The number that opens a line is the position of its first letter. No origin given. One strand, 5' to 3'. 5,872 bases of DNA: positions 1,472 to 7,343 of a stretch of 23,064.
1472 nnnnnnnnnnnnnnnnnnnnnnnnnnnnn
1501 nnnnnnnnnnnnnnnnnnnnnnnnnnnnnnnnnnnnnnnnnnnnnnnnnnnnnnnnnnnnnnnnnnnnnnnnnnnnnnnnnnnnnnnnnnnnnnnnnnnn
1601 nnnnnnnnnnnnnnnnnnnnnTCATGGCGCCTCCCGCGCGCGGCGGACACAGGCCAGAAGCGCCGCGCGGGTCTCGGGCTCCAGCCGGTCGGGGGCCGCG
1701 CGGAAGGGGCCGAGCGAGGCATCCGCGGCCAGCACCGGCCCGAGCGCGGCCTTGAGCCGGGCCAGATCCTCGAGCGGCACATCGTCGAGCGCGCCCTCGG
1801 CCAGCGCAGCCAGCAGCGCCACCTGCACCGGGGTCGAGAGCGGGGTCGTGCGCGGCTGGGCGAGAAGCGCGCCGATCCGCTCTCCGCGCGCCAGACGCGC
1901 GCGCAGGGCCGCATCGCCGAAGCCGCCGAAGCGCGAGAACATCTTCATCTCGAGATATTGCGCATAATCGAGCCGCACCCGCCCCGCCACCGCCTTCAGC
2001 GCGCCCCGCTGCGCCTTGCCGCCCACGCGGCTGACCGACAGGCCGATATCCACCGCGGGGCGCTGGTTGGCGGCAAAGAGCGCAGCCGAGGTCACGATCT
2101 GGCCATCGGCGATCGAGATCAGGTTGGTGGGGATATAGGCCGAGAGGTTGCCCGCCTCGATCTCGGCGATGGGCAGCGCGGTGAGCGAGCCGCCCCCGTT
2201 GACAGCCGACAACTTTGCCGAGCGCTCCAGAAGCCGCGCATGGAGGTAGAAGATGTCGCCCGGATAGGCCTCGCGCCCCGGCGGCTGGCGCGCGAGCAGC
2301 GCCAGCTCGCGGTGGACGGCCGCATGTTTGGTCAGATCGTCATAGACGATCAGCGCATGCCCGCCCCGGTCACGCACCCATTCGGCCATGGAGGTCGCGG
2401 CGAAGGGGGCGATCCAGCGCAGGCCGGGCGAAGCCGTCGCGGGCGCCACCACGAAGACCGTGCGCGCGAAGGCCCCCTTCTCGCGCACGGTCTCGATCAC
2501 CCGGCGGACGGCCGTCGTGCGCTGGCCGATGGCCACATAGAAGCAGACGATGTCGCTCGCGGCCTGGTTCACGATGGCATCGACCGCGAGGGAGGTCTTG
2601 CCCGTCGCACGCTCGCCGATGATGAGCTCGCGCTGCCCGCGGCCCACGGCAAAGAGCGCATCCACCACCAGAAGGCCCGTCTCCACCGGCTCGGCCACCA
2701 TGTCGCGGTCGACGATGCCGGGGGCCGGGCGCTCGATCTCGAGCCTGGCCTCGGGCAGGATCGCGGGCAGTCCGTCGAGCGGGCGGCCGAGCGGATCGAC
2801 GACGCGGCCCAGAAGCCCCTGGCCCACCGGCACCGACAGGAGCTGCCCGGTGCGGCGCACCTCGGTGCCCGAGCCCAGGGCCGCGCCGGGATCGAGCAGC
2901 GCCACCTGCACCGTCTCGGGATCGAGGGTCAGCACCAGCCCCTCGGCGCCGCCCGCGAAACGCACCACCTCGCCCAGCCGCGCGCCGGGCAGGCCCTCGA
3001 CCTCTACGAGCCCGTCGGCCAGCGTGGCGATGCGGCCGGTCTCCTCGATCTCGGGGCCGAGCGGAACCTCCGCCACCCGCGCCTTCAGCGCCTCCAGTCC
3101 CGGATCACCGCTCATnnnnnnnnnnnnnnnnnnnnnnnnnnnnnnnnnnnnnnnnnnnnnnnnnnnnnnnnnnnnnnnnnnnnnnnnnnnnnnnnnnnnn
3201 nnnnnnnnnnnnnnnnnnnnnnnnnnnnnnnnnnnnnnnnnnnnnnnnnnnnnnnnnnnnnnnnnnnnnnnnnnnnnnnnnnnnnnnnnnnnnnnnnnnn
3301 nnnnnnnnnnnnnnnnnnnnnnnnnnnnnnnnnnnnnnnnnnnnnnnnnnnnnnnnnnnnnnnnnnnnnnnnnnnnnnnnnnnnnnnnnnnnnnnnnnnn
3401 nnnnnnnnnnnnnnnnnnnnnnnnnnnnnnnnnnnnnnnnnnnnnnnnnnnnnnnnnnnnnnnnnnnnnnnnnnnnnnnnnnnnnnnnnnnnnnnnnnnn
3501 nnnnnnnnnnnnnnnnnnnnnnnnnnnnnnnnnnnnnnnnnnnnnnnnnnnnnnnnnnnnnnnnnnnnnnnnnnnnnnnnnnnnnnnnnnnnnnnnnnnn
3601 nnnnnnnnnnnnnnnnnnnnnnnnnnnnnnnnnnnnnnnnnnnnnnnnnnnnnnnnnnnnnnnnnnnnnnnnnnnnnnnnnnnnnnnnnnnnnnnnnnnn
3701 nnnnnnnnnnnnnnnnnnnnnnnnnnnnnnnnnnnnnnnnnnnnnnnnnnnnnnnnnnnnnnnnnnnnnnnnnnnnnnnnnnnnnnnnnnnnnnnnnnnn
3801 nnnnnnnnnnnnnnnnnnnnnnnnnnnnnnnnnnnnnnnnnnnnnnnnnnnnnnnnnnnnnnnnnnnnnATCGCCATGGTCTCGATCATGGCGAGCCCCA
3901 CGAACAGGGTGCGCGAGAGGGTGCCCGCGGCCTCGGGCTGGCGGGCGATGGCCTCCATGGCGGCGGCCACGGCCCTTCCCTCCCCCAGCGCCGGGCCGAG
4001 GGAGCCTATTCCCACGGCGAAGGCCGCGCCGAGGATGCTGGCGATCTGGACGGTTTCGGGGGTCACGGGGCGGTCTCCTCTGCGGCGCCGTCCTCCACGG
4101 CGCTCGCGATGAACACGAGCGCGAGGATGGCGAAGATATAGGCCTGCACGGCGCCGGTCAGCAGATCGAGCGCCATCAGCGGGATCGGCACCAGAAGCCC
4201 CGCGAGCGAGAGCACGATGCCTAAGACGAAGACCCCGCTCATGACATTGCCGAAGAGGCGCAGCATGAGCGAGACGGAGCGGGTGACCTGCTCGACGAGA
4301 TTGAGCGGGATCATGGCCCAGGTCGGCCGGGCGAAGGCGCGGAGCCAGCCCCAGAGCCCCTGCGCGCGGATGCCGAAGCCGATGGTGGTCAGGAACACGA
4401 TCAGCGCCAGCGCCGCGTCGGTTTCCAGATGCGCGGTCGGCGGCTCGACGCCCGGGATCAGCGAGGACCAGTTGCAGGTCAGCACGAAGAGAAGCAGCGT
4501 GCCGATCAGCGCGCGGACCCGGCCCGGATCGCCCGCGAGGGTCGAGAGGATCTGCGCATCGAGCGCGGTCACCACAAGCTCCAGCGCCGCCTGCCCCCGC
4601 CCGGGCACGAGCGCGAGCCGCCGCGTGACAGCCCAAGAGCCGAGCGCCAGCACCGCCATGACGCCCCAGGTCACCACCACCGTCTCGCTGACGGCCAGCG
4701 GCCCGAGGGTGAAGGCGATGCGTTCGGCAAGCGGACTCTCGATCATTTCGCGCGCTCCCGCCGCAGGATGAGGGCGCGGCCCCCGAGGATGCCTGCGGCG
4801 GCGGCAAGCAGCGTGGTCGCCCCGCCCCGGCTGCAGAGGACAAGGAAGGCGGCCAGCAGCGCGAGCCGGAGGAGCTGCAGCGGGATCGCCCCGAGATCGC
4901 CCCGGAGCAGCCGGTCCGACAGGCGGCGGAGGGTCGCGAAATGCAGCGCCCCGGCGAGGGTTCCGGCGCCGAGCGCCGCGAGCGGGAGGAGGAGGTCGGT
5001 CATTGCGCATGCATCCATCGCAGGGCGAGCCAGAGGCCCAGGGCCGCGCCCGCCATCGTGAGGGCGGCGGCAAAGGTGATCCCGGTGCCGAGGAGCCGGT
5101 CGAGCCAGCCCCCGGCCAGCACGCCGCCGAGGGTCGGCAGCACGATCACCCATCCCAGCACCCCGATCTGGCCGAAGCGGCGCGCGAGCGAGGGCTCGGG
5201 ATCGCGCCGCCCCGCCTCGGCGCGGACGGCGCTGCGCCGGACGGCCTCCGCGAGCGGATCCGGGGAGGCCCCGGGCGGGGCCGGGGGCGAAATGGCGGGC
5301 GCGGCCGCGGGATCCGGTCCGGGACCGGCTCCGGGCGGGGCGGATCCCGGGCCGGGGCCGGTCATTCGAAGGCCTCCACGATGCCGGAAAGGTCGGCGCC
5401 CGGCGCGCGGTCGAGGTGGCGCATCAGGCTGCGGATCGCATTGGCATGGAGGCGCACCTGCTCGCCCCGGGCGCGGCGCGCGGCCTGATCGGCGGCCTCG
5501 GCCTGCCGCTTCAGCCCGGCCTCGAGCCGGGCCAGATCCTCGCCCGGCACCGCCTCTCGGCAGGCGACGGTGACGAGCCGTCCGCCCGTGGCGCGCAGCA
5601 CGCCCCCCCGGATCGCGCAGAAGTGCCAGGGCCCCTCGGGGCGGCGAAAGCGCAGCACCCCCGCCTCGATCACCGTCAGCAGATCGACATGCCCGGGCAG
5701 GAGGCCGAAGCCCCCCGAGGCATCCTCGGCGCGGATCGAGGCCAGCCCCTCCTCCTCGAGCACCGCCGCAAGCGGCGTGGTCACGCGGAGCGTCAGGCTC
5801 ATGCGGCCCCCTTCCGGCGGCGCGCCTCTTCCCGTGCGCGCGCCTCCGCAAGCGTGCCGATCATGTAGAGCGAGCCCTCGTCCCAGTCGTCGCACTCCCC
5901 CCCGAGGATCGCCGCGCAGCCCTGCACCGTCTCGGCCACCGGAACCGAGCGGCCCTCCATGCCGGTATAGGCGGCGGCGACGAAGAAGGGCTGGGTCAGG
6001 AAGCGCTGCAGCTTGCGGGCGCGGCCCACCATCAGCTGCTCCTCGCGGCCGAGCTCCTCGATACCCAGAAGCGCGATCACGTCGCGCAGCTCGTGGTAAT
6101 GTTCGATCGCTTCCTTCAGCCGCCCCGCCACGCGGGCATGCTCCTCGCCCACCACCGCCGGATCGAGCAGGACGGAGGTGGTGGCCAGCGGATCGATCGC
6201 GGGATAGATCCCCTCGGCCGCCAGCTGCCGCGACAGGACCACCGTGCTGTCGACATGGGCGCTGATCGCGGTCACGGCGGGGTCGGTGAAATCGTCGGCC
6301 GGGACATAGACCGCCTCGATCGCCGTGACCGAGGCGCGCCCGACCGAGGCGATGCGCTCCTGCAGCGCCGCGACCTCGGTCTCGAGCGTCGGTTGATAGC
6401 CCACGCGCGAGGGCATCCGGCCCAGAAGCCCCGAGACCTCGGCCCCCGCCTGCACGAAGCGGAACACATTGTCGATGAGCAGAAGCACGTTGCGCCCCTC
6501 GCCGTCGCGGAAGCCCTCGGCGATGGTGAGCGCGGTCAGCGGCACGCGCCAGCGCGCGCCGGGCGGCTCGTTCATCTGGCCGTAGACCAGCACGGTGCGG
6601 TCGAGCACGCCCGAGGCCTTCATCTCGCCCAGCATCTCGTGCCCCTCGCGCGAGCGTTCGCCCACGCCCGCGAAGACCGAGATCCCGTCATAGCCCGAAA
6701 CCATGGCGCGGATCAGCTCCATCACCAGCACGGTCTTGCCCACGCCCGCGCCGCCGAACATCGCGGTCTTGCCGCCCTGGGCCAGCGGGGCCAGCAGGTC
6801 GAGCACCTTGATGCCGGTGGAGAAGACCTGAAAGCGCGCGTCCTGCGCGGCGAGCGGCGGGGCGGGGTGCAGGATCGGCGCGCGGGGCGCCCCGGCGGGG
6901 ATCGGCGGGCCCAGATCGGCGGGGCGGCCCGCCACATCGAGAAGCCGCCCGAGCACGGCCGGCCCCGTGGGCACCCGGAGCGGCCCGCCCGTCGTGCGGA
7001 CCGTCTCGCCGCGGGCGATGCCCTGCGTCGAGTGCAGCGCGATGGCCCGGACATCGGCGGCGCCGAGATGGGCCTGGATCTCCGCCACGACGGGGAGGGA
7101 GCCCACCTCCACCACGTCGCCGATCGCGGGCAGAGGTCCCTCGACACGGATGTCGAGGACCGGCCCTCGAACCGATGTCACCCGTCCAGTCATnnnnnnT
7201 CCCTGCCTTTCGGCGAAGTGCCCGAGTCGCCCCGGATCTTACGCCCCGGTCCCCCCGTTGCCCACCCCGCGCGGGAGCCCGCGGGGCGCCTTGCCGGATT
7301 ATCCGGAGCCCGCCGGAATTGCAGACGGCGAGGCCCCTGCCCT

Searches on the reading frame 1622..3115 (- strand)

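Call 7: search_protein_families(library=pfam, proteins=[window:1622-3115:-], max_evalue=0.01)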
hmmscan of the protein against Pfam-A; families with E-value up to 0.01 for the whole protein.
window:1622-3115:- (497 aa): 4 families
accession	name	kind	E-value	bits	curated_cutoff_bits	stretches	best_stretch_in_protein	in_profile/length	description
PF00006.31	ATP-synt_ab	-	1.4e-71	241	29.5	1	147-362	1-213/213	ATP synthase alpha/beta family, nucleotide-binding domain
PF00306.32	ATP-synt_ab_C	-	5.6e-23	82.1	27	1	369-463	1-95/126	ATP synthase alpha/beta chain, C terminal domain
PF01637.24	ATPase_2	-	0.0053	17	33.2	1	163-268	23-126/225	ATPase domain predominantly from Archaea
PF06745.19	ATPase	-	0.0077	16.1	26.6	0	145-208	2-68/231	KaiC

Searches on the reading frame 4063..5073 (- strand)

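Call 7: search_protein_families(library=pfam, proteins=[window:4063-5073:-], max_evalue=0.01)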
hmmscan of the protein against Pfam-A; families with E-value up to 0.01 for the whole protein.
window:4063-5073:- (336 aa): 1 family
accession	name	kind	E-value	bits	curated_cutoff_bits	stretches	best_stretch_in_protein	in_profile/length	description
PF00119.25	ATP-synt_A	-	2.3e-40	139.2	33.9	1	133-322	2-216/217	ATP synthase A chain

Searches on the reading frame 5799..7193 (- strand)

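Call 7: search_protein_families(library=pfam, proteins=[window:5799-7193:-], max_evalue=0.01)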
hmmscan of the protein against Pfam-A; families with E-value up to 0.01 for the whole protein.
window:5799-7193:- (464 aa): 3 families
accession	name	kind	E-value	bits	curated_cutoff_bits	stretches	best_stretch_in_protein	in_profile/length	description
PF00006.31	ATP-synt_ab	-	3.9e-71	239.5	29.5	1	127-340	1-213/213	ATP synthase alpha/beta family, nucleotide-binding domain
PF02874.29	ATP-synt_ab_N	-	1.2e-10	42.2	20.9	1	5-69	1-69/69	ATP synthase alpha/beta family, beta-barrel domain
PF22919.1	ATP-synt_VA_C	-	8e-10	39.1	24.7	1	347-416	7-78/101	C-terminal domain of V and A type ATP synthase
